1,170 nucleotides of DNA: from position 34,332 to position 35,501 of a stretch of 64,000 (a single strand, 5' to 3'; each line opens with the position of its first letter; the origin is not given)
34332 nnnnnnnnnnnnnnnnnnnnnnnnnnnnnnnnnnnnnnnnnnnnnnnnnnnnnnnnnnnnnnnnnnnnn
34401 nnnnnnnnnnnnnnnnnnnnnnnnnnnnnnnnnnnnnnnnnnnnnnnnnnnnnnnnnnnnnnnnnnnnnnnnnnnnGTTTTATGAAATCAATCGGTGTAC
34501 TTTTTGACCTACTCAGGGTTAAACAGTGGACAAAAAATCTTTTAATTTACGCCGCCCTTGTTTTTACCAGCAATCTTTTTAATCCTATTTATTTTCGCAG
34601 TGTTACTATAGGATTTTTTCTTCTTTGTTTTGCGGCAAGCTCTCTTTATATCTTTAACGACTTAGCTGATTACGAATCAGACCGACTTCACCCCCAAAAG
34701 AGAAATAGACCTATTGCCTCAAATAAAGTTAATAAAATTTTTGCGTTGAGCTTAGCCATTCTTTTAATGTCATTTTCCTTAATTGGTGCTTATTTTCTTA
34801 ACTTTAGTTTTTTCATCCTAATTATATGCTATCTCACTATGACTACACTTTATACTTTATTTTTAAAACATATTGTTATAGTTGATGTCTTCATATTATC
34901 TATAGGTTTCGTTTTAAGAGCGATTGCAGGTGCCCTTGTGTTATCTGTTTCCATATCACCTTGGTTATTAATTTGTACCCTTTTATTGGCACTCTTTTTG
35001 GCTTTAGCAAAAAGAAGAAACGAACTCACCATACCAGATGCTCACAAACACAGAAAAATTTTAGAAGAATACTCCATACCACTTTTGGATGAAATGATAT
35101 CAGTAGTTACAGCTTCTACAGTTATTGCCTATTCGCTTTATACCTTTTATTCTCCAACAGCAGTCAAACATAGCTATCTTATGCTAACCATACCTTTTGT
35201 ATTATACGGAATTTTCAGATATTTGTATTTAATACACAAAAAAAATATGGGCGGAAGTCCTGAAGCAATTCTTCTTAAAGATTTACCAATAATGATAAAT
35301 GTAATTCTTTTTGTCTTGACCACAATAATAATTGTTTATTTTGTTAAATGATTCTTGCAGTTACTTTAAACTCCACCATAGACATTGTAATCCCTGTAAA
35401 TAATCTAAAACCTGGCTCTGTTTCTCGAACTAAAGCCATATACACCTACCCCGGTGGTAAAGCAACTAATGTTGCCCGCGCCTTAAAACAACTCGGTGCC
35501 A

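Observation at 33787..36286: Translationally coupled UbiA-family prenyl-phosphate phosphoribosyltransferase-like gene and a FruK/LacC-type sugar-phosphate kinase, led by a lipoprotein and driven by a consensus promoter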

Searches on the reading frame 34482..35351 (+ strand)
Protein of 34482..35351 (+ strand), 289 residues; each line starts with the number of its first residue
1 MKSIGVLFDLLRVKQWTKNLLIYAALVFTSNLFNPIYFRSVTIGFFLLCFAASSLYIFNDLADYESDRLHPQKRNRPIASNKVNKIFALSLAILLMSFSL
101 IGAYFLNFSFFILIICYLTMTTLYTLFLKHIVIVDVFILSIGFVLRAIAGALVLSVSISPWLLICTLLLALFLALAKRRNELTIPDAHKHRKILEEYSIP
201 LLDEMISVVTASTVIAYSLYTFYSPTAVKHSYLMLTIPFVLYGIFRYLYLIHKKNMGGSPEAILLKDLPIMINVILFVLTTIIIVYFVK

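Call 3: search_protein_families(library=pfam, proteins=[window:34482-35351:+], max_evalue=0.01)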
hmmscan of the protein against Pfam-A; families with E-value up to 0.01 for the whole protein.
window:34482-35351:+ (289 aa): 1 family
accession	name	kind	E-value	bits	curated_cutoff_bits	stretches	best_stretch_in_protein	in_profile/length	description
PF01040.23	UbiA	-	1.7e-26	93.5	34.2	1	24-256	7-237/250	UbiA prenyltransferase family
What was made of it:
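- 34482..35351 (+): Polyprenyl-phosphate 5-phosphoribosyltransferase (PPPRS, DPPR synthase homologue), a UbiA-superfamily membrane protein of 289 aa. PF01040 matches (call 3).
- The Pfam hit is only to the generic UbiA family (call 3).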

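Call 4: search_protein_families(library=ncbifam, proteins=[window:34482-35351:+], max_evalue=0.01)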
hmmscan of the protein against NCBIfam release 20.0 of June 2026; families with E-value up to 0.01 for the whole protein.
window:34482-35351:+ (289 aa): 17 families
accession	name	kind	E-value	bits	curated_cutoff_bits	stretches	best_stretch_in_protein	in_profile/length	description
NF008977.0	PRK12324.1-2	equivalog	6.6e-85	285.1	234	1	7-286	5-288/297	decaprenyl-phosphate phosphoribosyltransferase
NF008978.0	PRK12324.1-4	equivalog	1.2e-57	195.3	207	1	7-287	35-321/322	decaprenyl-phosphate phosphoribosyltransferase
NF006088.0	PRK08238.1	equivalog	4e-50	170.9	351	1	5-282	193-477/482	UbiA family prenyltransferase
NF008976.0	PRK12324.1-1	equivalog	1e-45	156.5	474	1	9-287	23-305/306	decaprenyl-phosphate phosphoribosyltransferase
NF009523.0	PRK12884.1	equivalog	1.3e-11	44.2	269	1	8-280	8-276/279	prenyltransferase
TIGR01473.1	cyoE_ctaB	equivalog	1.7e-07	31.3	210.3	1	22-167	19-167/281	heme o synthase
NF035940.1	prenyl_rel_EboC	equivalog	1.7e-07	30.9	250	1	38-170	34-163/292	UbiA-like protein EboC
NF009522.0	PRK12883.1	equivalog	7.9e-07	28.9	353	1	41-195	39-191/279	geranylgeranylglycerol-phosphate geranylgeranyltransferase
TIGR01474.1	ubiA_proteo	equivalog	1.2e-06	28.2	275.45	1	30-155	35-156/282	4-hydroxybenzoate octaprenyltransferase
NF009515.0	PRK12874.1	equivalog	5.3e-05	22.7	392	1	22-172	27-179/291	4-hydroxybenzoate polyprenyltransferase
TIGR01475.1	ubiA_other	subfamily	7.7e-05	22.3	180.8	1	11-256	9-254/282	UbiA-like polyprenyltransferase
NF041585.1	MqnP_Cj_Hp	exception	0.00025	20.6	375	1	22-171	20-171/281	menaquinone biosynthesis prenyltransferase MqnP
NF009514.0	PRK12873.1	equivalog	0.0011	18.4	246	1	56-103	64-111/297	4-hydroxybenzoate polyprenyltransferase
NF009609.0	PRK13106.1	equivalog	0.0015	18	349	0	47-150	57-159/301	prenyltransferase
NF009521.0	PRK12882.1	equivalog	0.0024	17.1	296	1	41-134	41-132/280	geranylgeranylglycerol-phosphate geranylgeranyltransferase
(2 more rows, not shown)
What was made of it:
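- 34482..35351 (+): NF008977 scores 285.1 bits against a cutoff of 234 (call 4).
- On Polyprenyl-phosphate phosphoribosyltransferase (DPPR synthase/PPPRS; NCBIfam NF008977): 285.1 bits against a cutoff of 234 (call 4).
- PPPRS assignment: NF008977 scores above its cutoff, while all quinone, heme and archaeal-lipid models score 16-44 bits (call 4).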

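Call 8: find_homologous_proteins(query=window:34482-35351:+, max_evalue=1e-10)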
Query window:34482-35351:+ (289 aa): 8000 proteins with E <= 1e-10 among 8000 candidates; the best 120 are listed.
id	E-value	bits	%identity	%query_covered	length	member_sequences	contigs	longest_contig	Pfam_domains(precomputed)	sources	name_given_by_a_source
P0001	7.2e-176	601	100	100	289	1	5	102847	PF01040.24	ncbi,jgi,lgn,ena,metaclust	ncbi:MAG: decaprenyl-phosphate phosphoribosyltransferase [bacterium]|metaclust:\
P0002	1.9e-166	571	94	100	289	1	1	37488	PF01040.24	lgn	-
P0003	1.2e-146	506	83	99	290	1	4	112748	PF01040.24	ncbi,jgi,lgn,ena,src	jgi:4-hydroxybenzoate polyprenyltransferase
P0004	9.5e-146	503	82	99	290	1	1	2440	PF01040.24,PF14340.13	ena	-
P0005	1.1e-145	502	82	99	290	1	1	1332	PF01040.24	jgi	-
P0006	1.9e-145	502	82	99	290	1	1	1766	PF01040.24,PF14340.13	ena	-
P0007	3.2e-145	501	81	99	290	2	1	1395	PF01040.24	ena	-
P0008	2.4e-141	488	81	99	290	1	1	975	PF01040.24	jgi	jgi:4-hydroxybenzoate polyprenyltransferase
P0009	5.2e-140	484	80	99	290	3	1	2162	PF01040.24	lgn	-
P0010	5.8e-140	484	78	99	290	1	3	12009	PF01040.24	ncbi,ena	-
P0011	5.1e-139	481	78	99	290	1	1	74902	PF01040.24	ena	-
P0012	3.1e-135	468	76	98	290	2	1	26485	PF01040.24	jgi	jgi:4-hydroxybenzoate polyprenyltransferase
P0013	9.7e-124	431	70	98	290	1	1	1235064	PF01040.24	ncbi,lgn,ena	-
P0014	4.2e-123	428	69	99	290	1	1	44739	PF01040.24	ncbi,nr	ncbi:MAG: decaprenyl-phosphate phosphoribosyltransferase [Spirochaetia bacterium]|nr:decaprenyl-phos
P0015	5.6e-123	428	69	98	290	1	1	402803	PF01040.24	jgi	jgi:4-hydroxybenzoate polyprenyltransferase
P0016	1.4e-122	427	67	99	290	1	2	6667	PF01040.24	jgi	jgi:4-hydroxybenzoate polyprenyltransferase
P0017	6.8e-121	421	66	100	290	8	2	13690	PF01040.24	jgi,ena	jgi:4-hydroxybenzoate polyprenyltransferase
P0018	1.4e-120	420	68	94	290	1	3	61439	PF01040.24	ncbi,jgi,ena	ncbi:MAG: decaprenyl-phosphate phosphoribosyltransferase [Candidatus Goldiibacteriota bacterium]|jgi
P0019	3.1e-120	419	67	98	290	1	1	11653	PF01040.24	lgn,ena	-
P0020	1.1e-118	414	64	98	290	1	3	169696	PF01040.24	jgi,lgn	jgi:4-hydroxybenzoate polyprenyltransferase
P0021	7.0e-116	405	68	99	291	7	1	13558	PF01040.24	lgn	-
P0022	9.2e-116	404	67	99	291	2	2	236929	PF01040.24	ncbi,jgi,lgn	-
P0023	9.3e-116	404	68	98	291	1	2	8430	PF01040.24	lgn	-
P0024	2.4e-114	400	66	98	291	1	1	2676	PF01040.24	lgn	-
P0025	7.1e-114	398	66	98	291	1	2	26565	PF01040.24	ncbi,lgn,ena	-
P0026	1.3e-113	397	65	98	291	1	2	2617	PF01040.24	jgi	jgi:4-hydroxybenzoate polyprenyltransferase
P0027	2.4e-112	393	64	100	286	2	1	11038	PF01040.24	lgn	-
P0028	1.3e-111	391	64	97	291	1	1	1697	PF01040.24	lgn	-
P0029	2.4e-111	390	65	97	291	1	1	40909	PF01040.24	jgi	jgi:4-hydroxybenzoate polyprenyltransferase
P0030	5.1e-111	389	63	97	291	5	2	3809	PF01040.24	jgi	jgi:4-hydroxybenzoate polyprenyltransferase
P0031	1.9e-110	387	62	100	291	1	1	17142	PF01040.24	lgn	-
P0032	8.5e-110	385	62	97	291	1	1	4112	PF01040.24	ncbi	-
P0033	8.9e-110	385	63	100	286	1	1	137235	PF01040.24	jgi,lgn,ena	-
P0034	9.1e-110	385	63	98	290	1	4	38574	PF01040.24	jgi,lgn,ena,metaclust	jgi:4-hydroxybenzoate polyprenyltransferase|metaclust:\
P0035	1.6e-109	384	63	98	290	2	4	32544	PF01040.24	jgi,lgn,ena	-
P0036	2.4e-109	383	63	97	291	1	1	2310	PF01040.24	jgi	jgi:4-hydroxybenzoate polyprenyltransferase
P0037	2.9e-109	383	64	98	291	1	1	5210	PF01040.24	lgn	-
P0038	2.9e-109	383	64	97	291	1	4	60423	PF01040.24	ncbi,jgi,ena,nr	ncbi:MAG TPA: decaprenyl-phosphate phosphoribosyltransferase [Candidatus Goldiibacteriota bacterium]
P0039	4.5e-109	382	63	97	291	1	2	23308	PF01040.24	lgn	-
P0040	4.9e-109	382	62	99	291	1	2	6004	PF01040.24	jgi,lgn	jgi:4-hydroxybenzoate polyprenyltransferase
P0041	5.6e-109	382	63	98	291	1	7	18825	PF01040.24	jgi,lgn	-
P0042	7.7e-109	382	63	99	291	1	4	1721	PF01040.24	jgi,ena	-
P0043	2.8e-108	380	62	99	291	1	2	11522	PF01040.24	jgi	jgi:4-hydroxybenzoate polyprenyltransferase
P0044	3.3e-108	380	64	98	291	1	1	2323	PF01040.24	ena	-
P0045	6.8e-108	379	63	97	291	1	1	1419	PF01040.24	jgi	jgi:4-hydroxybenzoate polyprenyltransferase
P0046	1.6e-107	377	63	98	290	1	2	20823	PF01040.24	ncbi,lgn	ncbi:MAG: decaprenyl-phosphate phosphoribosyltransferase [Candidatus Goldiibacteriota bacterium]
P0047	2.2e-107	377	62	100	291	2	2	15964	PF01040.24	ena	-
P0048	2.5e-107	377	62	99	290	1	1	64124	PF01040.24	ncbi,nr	ncbi:MAG: decaprenyl-phosphate phosphoribosyltransferase [Candidatus Goldbacteria bacterium]|nr:deca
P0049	3.2e-107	376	60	99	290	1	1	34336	PF01040.24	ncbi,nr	ncbi:MAG: decaprenyl-phosphate phosphoribosyltransferase [Candidatus Goldbacteria bacterium]|nr:deca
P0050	3.9e-107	376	65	91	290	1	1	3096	PF01040.24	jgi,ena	-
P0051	6.1e-107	375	62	98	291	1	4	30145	PF01040.24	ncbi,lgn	-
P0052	7.0e-107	375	61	100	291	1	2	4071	PF01040.24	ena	-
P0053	8.1e-107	375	63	91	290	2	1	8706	PF01040.24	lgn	-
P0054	1.7e-106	374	62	99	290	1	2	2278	PF01040.24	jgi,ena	-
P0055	1.5e-105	371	62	98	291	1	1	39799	PF01040.24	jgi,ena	-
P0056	2.0e-105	370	63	98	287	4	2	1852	PF01040.24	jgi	-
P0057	3.5e-105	370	61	100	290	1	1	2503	PF01040.24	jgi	jgi:4-hydroxybenzoate polyprenyltransferase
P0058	5.3e-105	369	62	96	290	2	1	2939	PF01040.24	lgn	-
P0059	6.1e-105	369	60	100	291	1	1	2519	PF01040.24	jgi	jgi:4-hydroxybenzoate polyprenyltransferase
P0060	1.4e-104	368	61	96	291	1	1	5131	PF01040.24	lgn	-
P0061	1.5e-104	368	62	97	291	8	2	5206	PF01040.24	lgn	-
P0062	2.1e-104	367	61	97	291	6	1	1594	PF01040.24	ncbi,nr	ncbi:MAG: Decaprenyl-phosphate phosphoribosyltransferase [Candidatus Aerophobetes bacterium ADurb.Bi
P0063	6.1e-104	366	59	100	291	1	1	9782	PF01040.24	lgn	-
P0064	3.9e-103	363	60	100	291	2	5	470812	PF01040.24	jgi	jgi:4-hydroxybenzoate polyprenyltransferase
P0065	3.4e-102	360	59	99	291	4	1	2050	PF01040.24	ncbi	-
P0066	6.8e-94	333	59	97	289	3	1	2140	PF01040.24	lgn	-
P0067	1.1e-92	329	59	91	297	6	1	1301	PF01040.24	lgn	-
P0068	4.7e-91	323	57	97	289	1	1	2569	PF01040.24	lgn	-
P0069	5.2e-91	323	66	84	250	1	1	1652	PF01040.24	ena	-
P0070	4.1e-90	320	56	98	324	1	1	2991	PF01040.24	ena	-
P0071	7.4e-89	316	53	99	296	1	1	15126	PF01040.24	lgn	-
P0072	1.7e-87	312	55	97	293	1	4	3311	PF01040.24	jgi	-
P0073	1.7e-87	312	53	96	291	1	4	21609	PF01040.24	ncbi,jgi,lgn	jgi:4-hydroxybenzoate polyprenyltransferase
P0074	4.3e-87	310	53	95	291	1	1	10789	PF01040.24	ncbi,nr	ncbi:MAG: decaprenyl-phosphate phosphoribosyltransferase [Armatimonadota bacterium]|nr:decaprenyl-ph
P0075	4.7e-87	310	54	96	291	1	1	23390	PF01040.24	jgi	jgi:4-hydroxybenzoate polyprenyltransferase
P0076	4.8e-87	310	52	98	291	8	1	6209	PF01040.24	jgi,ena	-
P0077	7.1e-87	310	55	96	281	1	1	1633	PF01040.24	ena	-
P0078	9.5e-87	309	53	97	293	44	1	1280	PF01040.24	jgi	-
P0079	1.1e-86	309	54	96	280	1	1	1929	PF01040.24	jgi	-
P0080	1.5e-86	309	53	97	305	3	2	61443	PF01040.24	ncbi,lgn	ncbi:decaprenyl-phosphate phosphoribosyltransferase [Thermincola ferriacetica]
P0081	1.5e-86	309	53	97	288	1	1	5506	PF01040.24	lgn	-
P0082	1.7e-86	308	52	97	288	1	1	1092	PF01040.24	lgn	-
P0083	2.2e-86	308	54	96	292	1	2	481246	PF01040.24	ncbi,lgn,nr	ncbi:MAG: decaprenyl-phosphate phosphoribosyltransferase [Candidatus Aminicenantes bacterium]|nr:dec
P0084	2.3e-86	308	52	98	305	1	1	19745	PF01040.24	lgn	-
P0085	2.4e-86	308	52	98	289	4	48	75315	PF01040.24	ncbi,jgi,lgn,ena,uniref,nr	ncbi:decaprenyl-phosphate phosphoribosyltransferase [Candidatus Desantisbacteria bacterium CG2_30_40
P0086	2.8e-86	308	53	96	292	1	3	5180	PF01040.24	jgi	jgi:4-hydroxybenzoate polyprenyltransferase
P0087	3.2e-86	307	53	95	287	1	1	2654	PF01040.24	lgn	-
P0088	4.0e-86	307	52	97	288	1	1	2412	PF01040.24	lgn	-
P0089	4.5e-86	307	56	91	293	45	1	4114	PF01040.24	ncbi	-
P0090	4.5e-86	307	53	96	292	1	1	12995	PF01040.24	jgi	-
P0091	4.9e-86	307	56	95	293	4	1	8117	PF01040.24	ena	-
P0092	5.7e-86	307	54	98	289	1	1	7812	PF01040.24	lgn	-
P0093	6.1e-86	307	54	96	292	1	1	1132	PF01040.24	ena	-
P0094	6.2e-86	307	53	96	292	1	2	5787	PF01040.24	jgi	jgi:4-hydroxybenzoate polyprenyltransferase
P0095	6.3e-86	307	53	96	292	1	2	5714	PF01040.24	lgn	-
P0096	6.6e-86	306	51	99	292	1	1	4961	PF01040.24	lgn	-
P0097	8.0e-86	306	53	96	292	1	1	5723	PF01040.24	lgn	-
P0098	8.5e-86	306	53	97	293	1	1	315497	PF01040.24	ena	-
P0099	1.1e-85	306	54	96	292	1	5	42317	PF01040.24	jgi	jgi:4-hydroxybenzoate polyprenyltransferase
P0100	1.1e-85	306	54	96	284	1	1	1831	PF01040.24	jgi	jgi:4-hydroxybenzoate polyprenyltransferase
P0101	1.1e-85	306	54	96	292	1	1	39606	PF01040.24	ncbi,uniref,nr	ncbi:phosphoribose diphosphate:decaprenyl-phosphate phosphoribosyltransferase [candidate division WO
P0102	1.4e-85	305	54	96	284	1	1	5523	PF01040.24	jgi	jgi:4-hydroxybenzoate polyprenyltransferase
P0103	1.4e-85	305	52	96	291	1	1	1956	PF01040.24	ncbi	-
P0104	1.8e-85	305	53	96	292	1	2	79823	PF01040.24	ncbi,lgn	-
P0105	2.0e-85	305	54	92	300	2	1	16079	PF01040.24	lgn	-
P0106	2.1e-85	305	54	96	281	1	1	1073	PF01040.24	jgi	-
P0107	2.2e-85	305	53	97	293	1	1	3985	PF01040.24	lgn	-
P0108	2.2e-85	305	56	96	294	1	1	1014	PF01040.24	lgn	-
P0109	2.4e-85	305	55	96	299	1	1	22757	PF01040.24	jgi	jgi:4-hydroxybenzoate polyprenyltransferase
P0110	2.4e-85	305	54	96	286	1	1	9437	PF01040.24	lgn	-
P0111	2.7e-85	304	53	96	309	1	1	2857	PF01040.24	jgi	-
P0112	2.8e-85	304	52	98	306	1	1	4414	PF01040.24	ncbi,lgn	-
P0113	3.0e-85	304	53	98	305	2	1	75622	PF01040.24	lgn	-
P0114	3.1e-85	304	54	96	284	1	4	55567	PF01040.24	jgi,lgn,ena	-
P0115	3.1e-85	304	53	96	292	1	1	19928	PF01040.24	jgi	-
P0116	3.5e-85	304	55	96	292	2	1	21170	PF01040.24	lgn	-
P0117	3.7e-85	304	54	91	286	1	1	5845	PF01040.24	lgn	-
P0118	3.9e-85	304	55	96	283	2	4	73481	PF01040.24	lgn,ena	-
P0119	4.0e-85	304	50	99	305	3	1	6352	PF01040.24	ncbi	-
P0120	4.2e-85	304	53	98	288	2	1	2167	PF01040.24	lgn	-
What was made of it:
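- JGI names many homologues this way (call 8).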

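Call 9: find_encoding_contigs(protein=P0001, flank=6000, max_places=4)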
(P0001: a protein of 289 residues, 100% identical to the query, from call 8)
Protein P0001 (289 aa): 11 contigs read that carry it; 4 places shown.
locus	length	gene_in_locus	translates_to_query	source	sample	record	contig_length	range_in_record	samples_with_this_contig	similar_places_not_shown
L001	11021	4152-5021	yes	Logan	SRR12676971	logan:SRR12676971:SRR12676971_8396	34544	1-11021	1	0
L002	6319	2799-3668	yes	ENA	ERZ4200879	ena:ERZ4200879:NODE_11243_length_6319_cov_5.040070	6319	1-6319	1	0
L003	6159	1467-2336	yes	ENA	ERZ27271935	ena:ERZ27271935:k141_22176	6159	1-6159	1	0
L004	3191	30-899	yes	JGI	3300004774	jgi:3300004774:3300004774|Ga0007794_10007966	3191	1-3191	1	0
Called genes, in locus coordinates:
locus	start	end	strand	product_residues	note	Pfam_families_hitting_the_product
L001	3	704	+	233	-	?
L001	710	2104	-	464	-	PF00224:PK, PF02887:PK_C (weak)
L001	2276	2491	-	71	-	-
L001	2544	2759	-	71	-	-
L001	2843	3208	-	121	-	-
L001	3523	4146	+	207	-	-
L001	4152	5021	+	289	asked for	PF01040:UbiA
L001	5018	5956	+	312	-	PF00294:PfkB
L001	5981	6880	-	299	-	PF01545:Cation_efflux, PF16916:ZT_dimer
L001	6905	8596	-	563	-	PF00795:CN_hydrolase, PF02540:NAD_synthase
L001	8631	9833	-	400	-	PF01966:HD, PF13286:HD_assoc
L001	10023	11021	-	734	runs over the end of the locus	PF00580:UvrD-helicase, PF01443:Viral_helicase1 (faint), PF13245:AAA_19, PF13604:AAA_30 (faint), PF13361:UvrD_C, PF13087:AAA_12 (weak), PF13538:UvrD_C_2, PF21196:PcrA_UvrD_tudor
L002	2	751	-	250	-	?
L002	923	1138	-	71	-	-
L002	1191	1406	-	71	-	-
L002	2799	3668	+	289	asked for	PF01040:UbiA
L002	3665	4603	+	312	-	PF00294:PfkB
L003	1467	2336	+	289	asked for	PF01040:UbiA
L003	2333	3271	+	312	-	PF00294:PfkB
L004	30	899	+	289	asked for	PF01040:UbiA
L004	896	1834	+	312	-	PF00294:PfkB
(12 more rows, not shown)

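Call 10: find_encoding_contigs(protein=P0013, flank=6000, max_places=3)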
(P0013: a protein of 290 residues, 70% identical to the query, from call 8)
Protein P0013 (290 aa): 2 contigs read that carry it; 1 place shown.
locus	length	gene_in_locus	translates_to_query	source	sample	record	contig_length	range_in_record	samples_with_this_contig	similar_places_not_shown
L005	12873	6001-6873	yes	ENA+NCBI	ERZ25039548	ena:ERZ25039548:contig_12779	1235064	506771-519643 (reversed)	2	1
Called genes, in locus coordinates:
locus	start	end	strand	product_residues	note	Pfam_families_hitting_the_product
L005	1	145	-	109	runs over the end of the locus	PF03091:CutA1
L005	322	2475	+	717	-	PF13231:PMT_2, PF07691:PA14 (weak)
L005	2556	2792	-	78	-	-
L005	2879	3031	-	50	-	-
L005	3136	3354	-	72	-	-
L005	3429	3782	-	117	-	-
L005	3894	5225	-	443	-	PF00990:GGDEF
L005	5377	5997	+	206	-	-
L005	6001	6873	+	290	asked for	PF01040:UbiA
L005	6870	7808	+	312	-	PF00294:PfkB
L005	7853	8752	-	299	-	PF01545:Cation_efflux, PF16916:ZT_dimer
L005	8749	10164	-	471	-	PF21783:YNCE (faint), PF24684:Vgb_lyase (weak), PF10282:Lactonase (weak), PF16819:DUF5074 (weak), PF22494:choice_anch_I (weak), PF13620:CarboxypepD_reg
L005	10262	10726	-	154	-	PF00027:cNMP_binding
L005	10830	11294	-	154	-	PF04463:2-thiour_desulf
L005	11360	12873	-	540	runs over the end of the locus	PF00795:CN_hydrolase, PF02540:NAD_synthase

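Call 11: find_encoding_contigs(protein=P0018, flank=7000, max_places=2)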
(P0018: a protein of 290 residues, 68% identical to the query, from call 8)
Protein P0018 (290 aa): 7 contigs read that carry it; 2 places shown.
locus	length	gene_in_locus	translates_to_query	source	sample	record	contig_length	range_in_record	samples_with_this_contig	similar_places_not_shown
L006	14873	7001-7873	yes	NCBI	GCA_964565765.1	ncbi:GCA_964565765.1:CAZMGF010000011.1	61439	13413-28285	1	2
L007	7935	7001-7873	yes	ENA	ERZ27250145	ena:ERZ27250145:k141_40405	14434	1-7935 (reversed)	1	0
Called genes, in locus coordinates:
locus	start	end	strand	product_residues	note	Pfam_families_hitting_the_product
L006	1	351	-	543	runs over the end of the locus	PF28584:GH_cat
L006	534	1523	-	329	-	PF04773:FecR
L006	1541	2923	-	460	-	PF00224:PK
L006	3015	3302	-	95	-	-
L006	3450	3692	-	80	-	-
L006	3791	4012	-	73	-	-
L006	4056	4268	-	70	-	-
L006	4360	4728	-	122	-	-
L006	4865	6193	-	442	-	PF00990:GGDEF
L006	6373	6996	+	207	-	-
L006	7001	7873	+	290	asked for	PF01040:UbiA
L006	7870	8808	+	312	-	PF00294:PfkB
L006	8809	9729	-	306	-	PF01545:Cation_efflux, PF16916:ZT_dimer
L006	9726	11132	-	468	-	PF10282:Lactonase (weak), PF21783:YNCE (weak), PF22494:choice_anch_I (faint), PF16819:DUF5074 (weak)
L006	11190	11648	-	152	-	PF04463:2-thiour_desulf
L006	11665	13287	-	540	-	PF00795:CN_hydrolase, PF02540:NAD_synthase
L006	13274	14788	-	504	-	PF00501:AMP-binding, PF13193:AMP-binding_C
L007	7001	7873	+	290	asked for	PF01040:UbiA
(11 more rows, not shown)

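Call 12: find_encoding_contigs(protein=P0064, flank=7000, max_places=2)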
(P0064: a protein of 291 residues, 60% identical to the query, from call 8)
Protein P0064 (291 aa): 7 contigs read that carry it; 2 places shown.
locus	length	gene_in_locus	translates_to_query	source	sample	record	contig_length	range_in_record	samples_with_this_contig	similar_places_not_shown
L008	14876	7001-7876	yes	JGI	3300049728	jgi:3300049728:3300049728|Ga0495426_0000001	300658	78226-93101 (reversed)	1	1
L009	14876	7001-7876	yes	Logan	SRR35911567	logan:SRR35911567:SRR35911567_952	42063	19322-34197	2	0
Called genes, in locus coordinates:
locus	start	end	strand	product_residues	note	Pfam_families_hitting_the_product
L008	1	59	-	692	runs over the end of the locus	PF13188:PAS_8 (faint), PF08447:PAS_3 (faint), PF13426:PAS_9, PF00989:PAS, PF08448:PAS_4, PF13426:PAS_9, PF00512:HisKA, PF02518:HATPase_c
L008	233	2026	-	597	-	PF28584:GH_cat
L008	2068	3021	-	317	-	PF04773:FecR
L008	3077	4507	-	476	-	PF00224:PK, PF02887:PK_C (faint)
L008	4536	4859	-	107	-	PF03091:CutA1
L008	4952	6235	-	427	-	PF00990:GGDEF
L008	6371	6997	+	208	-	-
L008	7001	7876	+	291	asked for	PF01040:UbiA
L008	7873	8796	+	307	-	PF00294:PfkB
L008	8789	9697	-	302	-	PF01545:Cation_efflux, PF16916:ZT_dimer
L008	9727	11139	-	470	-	PF10282:Lactonase (faint), PF13620:CarboxypepD_reg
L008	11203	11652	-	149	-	PF04463:2-thiour_desulf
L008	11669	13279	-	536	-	PF00795:CN_hydrolase, PF02540:NAD_synthase, PF03054:tRNA_Me_trans (faint)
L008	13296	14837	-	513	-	PF00501:AMP-binding, PF13193:AMP-binding_C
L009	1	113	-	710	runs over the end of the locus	PF13188:PAS_8 (faint), PF13426:PAS_9, PF08447:PAS_3 (faint), PF00989:PAS, PF08448:PAS_4, PF13426:PAS_9, PF00512:HisKA, PF02518:HATPase_c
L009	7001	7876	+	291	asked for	PF01040:UbiA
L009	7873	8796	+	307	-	PF00294:PfkB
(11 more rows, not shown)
